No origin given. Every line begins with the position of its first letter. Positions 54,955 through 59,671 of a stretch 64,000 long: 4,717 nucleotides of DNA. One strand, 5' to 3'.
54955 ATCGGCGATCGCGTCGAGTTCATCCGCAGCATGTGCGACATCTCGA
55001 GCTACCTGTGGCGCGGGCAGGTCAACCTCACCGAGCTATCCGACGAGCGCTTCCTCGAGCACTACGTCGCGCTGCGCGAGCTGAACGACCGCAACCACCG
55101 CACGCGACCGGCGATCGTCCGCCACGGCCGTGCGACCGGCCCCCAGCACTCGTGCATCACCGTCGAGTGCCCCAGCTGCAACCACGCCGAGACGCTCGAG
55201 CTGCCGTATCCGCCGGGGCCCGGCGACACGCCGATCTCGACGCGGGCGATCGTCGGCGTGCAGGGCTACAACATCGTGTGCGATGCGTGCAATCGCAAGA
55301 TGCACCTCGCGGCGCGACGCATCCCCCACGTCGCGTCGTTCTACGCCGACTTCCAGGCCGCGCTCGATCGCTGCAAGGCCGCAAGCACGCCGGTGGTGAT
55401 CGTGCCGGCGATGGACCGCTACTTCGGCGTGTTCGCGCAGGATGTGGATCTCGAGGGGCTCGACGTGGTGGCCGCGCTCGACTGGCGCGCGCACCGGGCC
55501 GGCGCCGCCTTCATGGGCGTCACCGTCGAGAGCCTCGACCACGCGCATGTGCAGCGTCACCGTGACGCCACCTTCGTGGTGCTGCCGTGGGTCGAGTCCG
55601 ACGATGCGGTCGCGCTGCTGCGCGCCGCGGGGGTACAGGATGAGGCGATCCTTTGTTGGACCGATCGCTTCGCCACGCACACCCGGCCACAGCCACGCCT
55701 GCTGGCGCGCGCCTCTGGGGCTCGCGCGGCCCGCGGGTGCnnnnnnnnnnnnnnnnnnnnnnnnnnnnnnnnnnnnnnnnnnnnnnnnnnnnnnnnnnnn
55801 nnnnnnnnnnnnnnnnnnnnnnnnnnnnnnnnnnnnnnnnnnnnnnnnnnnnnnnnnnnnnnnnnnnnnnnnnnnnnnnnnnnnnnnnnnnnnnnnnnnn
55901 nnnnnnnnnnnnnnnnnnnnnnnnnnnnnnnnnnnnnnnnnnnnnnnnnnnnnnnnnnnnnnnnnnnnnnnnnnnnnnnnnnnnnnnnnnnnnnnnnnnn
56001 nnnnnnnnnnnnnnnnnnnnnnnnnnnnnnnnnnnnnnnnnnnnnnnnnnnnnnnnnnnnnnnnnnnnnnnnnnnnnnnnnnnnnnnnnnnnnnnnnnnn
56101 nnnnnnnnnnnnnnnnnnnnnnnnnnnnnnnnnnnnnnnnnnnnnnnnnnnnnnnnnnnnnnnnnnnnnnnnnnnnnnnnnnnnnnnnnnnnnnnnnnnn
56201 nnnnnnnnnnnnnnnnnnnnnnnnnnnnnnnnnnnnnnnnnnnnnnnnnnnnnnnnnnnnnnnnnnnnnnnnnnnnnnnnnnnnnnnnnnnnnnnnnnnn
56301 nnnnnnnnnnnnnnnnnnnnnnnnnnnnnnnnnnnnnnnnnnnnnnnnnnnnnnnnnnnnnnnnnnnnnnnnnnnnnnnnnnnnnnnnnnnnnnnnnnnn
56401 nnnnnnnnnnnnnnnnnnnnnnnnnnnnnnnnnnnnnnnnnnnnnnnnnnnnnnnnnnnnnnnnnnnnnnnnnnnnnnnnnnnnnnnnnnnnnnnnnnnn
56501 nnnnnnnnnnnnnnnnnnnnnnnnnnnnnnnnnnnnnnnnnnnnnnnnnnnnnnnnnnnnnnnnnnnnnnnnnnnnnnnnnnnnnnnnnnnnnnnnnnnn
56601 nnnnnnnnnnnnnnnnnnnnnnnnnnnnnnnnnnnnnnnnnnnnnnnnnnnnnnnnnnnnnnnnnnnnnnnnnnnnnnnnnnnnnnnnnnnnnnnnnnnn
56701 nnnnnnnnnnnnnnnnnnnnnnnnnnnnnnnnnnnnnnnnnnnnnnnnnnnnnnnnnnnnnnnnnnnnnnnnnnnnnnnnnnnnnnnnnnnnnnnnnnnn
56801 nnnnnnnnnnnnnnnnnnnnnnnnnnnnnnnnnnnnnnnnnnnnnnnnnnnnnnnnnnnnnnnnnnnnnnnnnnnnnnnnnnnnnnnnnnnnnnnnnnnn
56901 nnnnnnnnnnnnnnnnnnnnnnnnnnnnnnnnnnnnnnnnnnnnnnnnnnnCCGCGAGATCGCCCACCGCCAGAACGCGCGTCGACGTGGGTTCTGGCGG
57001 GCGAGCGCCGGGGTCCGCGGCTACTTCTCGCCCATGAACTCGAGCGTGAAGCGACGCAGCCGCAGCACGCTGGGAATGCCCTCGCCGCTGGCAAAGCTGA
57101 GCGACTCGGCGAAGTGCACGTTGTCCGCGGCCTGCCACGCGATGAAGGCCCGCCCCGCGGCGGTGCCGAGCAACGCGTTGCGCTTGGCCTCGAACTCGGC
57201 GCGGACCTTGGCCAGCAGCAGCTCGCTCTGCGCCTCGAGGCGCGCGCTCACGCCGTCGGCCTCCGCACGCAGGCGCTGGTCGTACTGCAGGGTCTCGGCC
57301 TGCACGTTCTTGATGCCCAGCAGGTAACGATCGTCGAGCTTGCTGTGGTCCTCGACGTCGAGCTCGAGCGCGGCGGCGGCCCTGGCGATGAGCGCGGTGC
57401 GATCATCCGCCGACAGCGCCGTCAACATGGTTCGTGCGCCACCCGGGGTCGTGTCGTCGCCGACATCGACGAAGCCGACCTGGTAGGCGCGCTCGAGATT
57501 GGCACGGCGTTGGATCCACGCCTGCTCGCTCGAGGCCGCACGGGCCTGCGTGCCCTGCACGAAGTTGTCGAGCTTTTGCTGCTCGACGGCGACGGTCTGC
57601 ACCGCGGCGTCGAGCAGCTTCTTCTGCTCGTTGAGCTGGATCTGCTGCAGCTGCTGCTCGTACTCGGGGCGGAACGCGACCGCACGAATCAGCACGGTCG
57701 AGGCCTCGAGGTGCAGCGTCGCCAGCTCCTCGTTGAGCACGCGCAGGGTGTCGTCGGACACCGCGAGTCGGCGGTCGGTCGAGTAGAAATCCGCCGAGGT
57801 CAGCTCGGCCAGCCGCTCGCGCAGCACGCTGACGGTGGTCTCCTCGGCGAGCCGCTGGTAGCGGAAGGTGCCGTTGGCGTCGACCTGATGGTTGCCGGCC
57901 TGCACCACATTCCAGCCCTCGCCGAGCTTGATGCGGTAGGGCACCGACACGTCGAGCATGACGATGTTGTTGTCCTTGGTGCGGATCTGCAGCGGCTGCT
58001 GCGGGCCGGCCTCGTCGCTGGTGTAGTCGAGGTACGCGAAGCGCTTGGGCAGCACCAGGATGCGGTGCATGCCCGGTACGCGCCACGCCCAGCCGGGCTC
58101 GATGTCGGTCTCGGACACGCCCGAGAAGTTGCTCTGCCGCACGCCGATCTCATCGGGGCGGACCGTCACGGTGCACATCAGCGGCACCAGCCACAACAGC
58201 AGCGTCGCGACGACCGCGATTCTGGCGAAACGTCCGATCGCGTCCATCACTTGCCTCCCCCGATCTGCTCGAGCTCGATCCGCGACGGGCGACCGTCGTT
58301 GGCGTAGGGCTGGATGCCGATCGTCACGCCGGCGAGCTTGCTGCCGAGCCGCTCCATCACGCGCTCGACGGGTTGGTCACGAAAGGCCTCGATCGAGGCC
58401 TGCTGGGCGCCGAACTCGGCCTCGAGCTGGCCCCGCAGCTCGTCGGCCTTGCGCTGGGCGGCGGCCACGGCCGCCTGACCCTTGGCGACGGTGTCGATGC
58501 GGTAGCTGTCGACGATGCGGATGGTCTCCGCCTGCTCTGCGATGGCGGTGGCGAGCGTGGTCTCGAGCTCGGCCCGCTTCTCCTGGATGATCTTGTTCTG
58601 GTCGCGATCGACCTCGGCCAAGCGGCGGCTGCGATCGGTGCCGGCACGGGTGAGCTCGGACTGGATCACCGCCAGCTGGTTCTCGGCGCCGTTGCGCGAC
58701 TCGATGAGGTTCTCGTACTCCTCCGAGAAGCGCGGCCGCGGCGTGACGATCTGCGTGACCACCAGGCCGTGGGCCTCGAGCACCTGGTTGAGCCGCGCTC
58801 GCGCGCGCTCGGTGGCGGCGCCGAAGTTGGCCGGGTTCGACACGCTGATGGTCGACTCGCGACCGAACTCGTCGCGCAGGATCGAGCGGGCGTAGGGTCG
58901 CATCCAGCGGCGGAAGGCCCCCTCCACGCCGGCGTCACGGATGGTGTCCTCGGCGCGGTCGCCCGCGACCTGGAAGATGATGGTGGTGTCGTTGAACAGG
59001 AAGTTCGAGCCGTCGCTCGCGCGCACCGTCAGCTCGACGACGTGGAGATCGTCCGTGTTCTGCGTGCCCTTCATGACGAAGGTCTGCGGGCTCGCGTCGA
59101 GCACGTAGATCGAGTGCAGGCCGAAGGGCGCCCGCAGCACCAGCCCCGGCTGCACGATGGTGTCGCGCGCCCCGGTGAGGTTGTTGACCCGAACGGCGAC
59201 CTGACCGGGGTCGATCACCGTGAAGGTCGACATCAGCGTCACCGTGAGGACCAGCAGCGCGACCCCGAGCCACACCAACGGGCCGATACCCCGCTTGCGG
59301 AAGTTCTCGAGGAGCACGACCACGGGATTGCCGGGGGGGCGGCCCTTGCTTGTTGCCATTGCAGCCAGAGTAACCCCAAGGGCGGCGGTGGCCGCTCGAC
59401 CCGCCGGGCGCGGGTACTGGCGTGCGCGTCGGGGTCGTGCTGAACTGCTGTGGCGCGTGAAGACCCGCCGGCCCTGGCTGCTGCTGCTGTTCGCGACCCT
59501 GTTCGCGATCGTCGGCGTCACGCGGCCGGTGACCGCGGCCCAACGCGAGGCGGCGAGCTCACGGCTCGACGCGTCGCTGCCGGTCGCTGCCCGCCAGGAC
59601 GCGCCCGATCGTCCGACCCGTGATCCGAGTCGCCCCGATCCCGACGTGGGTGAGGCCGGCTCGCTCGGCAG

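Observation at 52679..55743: TetR regulator, perfect 32-bp palindrome, DUF1304 membrane protein and a B12-binding radical SAM enzyme as one compact co-directional cassette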

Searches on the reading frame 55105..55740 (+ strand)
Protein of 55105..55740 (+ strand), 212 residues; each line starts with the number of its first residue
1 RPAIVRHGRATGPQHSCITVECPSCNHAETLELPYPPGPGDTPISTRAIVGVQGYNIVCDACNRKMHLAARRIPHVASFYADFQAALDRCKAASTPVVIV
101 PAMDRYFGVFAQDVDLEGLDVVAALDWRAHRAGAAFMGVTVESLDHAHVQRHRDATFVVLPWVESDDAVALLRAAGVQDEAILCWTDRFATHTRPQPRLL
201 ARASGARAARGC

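Call 25: search_solved_structures(query=A3, max_evalue=10, show_alignments=3)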
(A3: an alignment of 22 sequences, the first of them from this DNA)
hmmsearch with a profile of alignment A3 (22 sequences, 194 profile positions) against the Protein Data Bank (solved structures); distinct sequences matched with E-value up to 10: 2.
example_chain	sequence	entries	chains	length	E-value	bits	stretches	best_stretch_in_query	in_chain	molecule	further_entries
2vt2_A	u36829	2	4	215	0.62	13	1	118-179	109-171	REDOX-SENSING TRANSCRIPTIONAL REPRESSOR REX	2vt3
2jne_A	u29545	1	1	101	1.5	11.8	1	11-66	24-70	Hypothetical protein yfgJ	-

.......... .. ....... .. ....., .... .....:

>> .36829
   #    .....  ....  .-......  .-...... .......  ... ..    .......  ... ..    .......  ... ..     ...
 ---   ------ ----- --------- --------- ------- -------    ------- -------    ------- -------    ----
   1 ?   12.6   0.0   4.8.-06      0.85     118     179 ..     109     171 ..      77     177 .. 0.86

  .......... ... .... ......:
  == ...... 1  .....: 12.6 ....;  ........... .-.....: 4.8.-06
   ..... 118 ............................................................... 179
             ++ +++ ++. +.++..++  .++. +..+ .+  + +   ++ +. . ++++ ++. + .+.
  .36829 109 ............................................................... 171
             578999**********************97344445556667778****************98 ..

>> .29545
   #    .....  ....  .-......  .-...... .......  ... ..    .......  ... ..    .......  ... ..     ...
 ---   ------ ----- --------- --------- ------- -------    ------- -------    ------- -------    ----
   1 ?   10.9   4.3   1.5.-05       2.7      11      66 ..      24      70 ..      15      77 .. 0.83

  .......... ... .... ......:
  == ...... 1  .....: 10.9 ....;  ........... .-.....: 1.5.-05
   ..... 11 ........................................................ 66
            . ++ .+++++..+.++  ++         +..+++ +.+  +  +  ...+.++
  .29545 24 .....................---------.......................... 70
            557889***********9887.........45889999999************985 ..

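Call 26: search_protein_families(library=pfam, alignment_id=A3, max_evalue=1)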
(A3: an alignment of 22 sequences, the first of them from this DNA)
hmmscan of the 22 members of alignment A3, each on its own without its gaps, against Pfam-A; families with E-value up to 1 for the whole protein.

A. member 1, seq(212 aa): 0 families

B. families by the number of members that match (of 22 scanned): 84 families (the first 25 are shown)
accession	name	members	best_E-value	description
PF25206.1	DUF7836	12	0.00031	Domain of unknown function (DUF7836)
PF13717.11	Zn_ribbon_4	10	0.005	zinc-ribbon domain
PF13248.11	Zn_ribbon_3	7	0.0041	zinc-ribbon domain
PF08484.17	Methyltransf_14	6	3.9e-06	C-methyltransferase C-terminal domain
PF23499.1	YnfU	6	0.00044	YnfU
PF12760.12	Zn_ribbon_IS1595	5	0.009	Transposase zinc-ribbon domain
PF14353.12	CpXC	4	0.02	CpXC protein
PF08274.17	Zn_Ribbon_YjdM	4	0.029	PhnA Zinc-Ribbon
PF23454.1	Zn_ribbon_Brz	4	0.031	Transcriptional regulator Brz zinc beta ribbon domain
PF24440.1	DUF7559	4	0.037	Family of unknown function (DUF7559)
PF12773.13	DZR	4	0.11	Double zinc ribbon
PF10122.14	Zn_ribbon_Com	3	0.00087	Mu-like prophage protein Com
PF24460.1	DUF7575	3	0.012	Domain of unknown function (DUF7575)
PF03811.18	Zn_ribbon_InsA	2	0.00034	InsA N-terminal domain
PF09723.15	Zn_ribbon_8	2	0.012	Zinc ribbon domain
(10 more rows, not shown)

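Call 34: predict_structure(alignment_id=A3)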
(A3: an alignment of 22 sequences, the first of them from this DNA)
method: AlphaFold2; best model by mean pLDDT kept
length: 212 residues; sequences in the alignment: 22
mean_pLDDT: 92.6   pTM: 0.86
mean pLDDT of the five models: 92.6, 91.9, 91.9, 91.2, 90.3
residues with pLDDT >= 90: 176; 70-90: 19; 50-70: 17; < 50: 0
segments of 3 or more residues with pLDDT < 50: none
pLDDT, mean of each block of 10 residues (from residue 1): 97 95 98 86 84 95 97 96 98 98 92 97 98 98 98 98 96 98 96 78 59 53
secondary structure, 60 per line:
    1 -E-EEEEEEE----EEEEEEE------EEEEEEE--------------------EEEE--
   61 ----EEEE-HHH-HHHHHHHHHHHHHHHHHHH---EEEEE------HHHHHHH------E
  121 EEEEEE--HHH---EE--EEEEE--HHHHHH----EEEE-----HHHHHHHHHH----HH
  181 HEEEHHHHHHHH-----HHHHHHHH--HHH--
elements in order: E4-10 E15-21 E28-34 E55-58 E65-68 H74-92 E96-100 H107-113 E120-126 E139-143 H146-151 E156-159 H165-174 E182-184 H185-192 H198-205

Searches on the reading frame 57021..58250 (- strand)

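Call 65: search_protein_families(library=pfam, proteins=[window:57021-58250:-], max_evalue=0.001)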
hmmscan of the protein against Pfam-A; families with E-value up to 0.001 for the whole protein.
window:57021-58250:- (409 aa): 1 family
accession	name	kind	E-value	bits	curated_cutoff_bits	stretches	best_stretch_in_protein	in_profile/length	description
PF01145.31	Band_7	-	4.7e-21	76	23.6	1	29-219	2-171/176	SPFH domain / Band 7 family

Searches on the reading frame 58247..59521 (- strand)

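Call 65: search_protein_families(library=pfam, proteins=[window:58247-59521:-], max_evalue=0.001)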
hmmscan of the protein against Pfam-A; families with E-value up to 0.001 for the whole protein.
window:58247-59521:- (424 aa): 1 family
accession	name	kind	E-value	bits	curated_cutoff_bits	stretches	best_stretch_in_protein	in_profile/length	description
PF01145.31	Band_7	-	1.2e-15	58.4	23.6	1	102-292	2-171/176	SPFH domain / Band 7 family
